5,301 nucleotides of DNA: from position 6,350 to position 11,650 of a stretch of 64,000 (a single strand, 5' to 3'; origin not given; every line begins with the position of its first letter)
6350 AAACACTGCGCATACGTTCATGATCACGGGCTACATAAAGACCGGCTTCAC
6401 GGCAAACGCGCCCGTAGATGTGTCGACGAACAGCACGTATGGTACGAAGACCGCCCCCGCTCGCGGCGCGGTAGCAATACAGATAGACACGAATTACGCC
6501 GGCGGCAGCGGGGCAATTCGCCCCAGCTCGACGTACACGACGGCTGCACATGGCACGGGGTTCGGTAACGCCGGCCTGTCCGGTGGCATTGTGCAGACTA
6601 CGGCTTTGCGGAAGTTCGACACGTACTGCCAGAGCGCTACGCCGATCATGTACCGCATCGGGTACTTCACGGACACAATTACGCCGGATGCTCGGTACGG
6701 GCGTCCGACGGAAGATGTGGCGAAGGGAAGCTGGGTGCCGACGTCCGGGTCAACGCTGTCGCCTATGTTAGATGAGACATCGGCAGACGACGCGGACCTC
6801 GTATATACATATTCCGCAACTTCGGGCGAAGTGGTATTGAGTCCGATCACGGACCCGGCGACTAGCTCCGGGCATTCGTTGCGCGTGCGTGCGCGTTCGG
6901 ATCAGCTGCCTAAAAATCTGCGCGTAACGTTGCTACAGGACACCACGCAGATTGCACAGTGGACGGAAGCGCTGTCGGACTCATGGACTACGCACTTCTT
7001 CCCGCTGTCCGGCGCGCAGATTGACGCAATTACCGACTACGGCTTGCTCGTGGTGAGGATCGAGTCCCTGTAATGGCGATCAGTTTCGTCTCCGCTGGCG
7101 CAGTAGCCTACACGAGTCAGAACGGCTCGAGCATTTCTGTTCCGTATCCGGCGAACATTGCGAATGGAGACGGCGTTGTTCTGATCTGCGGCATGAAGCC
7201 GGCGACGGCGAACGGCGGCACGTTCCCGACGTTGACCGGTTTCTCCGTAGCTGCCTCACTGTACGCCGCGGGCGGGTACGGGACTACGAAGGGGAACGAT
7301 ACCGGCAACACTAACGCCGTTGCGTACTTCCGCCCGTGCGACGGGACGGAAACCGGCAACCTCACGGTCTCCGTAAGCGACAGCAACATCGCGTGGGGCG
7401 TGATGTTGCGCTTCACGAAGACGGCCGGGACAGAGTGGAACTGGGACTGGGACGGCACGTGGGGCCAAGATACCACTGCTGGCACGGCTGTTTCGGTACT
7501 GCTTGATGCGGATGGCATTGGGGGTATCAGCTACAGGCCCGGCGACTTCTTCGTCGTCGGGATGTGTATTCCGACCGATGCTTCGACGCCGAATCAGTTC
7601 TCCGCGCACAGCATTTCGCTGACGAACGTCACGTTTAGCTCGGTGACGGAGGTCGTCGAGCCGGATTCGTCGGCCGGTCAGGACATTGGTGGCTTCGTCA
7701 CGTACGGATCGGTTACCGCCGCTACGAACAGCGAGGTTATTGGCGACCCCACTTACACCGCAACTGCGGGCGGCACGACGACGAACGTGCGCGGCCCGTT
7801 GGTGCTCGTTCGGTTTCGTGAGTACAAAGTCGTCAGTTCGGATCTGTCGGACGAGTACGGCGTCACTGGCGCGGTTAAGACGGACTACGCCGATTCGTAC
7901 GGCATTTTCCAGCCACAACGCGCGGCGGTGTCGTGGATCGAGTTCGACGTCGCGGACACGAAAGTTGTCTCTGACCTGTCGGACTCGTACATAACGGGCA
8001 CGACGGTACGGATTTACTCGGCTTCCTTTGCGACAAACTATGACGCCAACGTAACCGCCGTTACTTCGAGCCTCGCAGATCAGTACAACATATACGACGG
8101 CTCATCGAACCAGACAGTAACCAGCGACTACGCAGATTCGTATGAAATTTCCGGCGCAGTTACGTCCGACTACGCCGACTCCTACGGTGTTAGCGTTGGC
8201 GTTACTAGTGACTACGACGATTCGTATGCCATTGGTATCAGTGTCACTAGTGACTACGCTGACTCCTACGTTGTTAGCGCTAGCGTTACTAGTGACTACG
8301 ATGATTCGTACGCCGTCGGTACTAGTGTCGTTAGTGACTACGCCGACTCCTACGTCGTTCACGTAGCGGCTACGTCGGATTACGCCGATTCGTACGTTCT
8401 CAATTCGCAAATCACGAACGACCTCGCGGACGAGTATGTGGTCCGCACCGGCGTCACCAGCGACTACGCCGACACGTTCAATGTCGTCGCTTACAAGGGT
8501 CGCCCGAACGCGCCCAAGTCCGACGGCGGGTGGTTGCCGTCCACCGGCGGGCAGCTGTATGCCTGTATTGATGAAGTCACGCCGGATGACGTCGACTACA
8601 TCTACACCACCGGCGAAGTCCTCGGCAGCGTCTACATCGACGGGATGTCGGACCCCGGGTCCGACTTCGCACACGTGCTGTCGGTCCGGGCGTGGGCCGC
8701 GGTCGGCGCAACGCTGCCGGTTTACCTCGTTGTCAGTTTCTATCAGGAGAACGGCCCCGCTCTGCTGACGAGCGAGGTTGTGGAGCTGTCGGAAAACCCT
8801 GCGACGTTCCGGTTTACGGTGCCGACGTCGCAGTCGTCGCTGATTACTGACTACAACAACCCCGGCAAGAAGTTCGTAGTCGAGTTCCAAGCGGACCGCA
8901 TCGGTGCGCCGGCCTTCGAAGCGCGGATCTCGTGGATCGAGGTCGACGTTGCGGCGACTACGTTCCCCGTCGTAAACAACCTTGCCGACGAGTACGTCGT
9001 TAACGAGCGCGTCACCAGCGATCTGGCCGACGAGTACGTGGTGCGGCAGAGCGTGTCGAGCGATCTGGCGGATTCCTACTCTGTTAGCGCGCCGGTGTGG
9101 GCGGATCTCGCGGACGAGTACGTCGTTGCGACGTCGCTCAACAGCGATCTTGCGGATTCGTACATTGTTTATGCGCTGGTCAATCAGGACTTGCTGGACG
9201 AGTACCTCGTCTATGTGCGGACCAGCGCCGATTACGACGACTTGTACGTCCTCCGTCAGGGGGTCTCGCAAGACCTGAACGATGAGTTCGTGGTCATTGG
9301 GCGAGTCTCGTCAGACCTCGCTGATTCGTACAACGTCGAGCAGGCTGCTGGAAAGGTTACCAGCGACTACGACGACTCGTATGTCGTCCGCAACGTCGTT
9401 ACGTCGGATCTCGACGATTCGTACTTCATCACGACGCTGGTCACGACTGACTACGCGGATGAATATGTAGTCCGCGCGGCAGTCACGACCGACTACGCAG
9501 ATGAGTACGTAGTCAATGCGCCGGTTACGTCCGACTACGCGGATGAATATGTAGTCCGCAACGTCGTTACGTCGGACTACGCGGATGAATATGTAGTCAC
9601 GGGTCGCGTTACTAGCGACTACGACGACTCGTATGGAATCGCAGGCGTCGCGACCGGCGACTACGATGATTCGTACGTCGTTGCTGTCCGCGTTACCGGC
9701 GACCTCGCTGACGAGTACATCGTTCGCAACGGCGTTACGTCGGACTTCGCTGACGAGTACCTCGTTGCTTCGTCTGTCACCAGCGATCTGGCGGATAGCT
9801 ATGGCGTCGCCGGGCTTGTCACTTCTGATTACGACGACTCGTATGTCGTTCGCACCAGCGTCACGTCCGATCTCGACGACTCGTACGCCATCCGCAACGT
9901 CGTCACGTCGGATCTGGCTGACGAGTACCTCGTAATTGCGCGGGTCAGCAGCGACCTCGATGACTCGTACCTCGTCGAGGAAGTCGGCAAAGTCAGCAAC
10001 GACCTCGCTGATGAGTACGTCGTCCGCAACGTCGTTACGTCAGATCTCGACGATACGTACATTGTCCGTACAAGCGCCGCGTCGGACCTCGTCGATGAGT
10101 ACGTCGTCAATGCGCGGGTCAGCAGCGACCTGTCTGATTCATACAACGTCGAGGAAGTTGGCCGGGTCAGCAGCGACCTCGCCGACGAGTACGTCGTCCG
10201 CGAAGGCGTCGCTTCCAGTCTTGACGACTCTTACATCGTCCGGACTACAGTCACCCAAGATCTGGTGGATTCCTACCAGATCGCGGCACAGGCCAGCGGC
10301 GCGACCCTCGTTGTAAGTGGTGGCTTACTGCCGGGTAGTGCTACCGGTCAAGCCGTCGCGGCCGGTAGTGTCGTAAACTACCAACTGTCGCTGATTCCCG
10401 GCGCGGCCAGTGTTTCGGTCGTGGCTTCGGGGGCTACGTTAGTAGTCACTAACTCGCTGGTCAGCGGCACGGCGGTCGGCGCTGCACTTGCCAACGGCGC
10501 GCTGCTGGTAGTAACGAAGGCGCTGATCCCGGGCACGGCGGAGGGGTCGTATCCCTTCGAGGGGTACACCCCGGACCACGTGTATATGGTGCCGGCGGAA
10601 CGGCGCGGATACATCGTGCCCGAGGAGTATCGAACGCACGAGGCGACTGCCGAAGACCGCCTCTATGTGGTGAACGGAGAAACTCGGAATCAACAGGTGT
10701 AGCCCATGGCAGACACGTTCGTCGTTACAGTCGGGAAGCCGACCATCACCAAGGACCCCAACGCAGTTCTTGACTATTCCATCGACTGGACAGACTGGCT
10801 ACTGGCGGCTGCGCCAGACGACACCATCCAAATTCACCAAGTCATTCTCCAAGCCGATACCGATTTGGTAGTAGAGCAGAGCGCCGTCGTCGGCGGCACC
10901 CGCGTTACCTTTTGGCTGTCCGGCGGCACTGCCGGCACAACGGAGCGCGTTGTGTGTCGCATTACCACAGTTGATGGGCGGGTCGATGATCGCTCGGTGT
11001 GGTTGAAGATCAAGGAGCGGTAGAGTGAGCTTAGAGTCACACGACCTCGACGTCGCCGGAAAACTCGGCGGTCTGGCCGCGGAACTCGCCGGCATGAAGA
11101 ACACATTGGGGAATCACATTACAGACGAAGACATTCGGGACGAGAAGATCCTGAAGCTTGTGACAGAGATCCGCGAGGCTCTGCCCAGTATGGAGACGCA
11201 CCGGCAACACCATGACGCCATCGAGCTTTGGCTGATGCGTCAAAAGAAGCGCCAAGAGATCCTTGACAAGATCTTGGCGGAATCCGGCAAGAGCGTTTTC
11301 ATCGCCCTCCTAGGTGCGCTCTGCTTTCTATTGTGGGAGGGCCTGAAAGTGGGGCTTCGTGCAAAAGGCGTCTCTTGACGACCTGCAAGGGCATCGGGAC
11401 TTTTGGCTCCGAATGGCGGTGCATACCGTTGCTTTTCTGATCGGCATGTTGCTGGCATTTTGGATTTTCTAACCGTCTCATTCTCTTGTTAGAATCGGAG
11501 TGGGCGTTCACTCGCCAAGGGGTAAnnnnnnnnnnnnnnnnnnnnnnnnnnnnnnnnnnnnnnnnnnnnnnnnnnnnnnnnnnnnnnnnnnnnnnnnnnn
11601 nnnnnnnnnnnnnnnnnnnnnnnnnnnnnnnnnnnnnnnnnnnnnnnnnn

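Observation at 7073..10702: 1209-aa fibre-like protein made of about 40 tandem 14-aa acidic repeats (42-bp DNA repeats) in two arrays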

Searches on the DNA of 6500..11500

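Call 96: search_rna_families(source=window, start=6500, end=11500, threshold=gathering)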
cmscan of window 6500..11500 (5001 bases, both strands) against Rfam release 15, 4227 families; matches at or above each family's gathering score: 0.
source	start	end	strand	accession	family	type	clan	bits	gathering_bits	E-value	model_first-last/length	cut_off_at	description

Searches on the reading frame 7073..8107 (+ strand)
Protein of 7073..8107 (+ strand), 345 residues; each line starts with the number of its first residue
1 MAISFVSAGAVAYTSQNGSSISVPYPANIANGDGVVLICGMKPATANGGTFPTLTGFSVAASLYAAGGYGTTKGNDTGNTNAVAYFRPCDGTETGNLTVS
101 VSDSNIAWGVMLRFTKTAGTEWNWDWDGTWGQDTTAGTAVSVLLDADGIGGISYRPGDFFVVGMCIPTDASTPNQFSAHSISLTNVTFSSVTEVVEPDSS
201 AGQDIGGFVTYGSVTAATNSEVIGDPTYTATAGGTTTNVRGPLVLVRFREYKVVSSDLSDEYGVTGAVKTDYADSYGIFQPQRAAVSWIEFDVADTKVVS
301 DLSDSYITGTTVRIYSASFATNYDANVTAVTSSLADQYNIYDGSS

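Call 84: predict_structure(alignment_id=A6)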
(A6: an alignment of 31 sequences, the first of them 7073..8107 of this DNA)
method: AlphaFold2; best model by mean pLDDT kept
length: 345 residues; sequences in the alignment: 31
mean_pLDDT: 79.7   pTM: 0.75
mean pLDDT of the five models: 79.7, 79.6, 79.1, 78.2, 77.4
residues with pLDDT >= 90: 213; 70-90: 34; 50-70: 21; < 50: 77
segments of 3 or more residues with pLDDT < 50: 269-313, 315-345
pLDDT, mean of each block of 10 residues (from residue 1): 92 95 97 97 94 96 94 90 97 97 96 88 92 94 80 94 91 85 98 93 87 96 96 91 96 72 52 39 38 39 37 39 42 43 36
secondary structure, 60 per line:
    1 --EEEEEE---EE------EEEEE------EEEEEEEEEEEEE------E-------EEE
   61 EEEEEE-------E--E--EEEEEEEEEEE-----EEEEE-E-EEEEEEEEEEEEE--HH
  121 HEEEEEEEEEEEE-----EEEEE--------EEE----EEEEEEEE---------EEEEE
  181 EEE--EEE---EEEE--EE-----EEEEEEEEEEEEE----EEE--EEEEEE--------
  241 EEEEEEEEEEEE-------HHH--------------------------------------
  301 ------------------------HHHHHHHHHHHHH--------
elements in order: E3-8 E20-24 E31-43 E58-66 E80-90 E96-100 E104-116 E122-133 E139-143 E152-154 E159-166 E176-183 E186-188 E192-195 E205-217 E222-224 E227-232 E241-252 H325-337

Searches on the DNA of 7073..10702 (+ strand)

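Call 5: search_dna_similar(query=window:7073-10702:+, collection=phages, mode=near, max_rows=30)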
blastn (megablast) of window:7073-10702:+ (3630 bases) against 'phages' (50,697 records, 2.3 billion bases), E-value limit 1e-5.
No match.
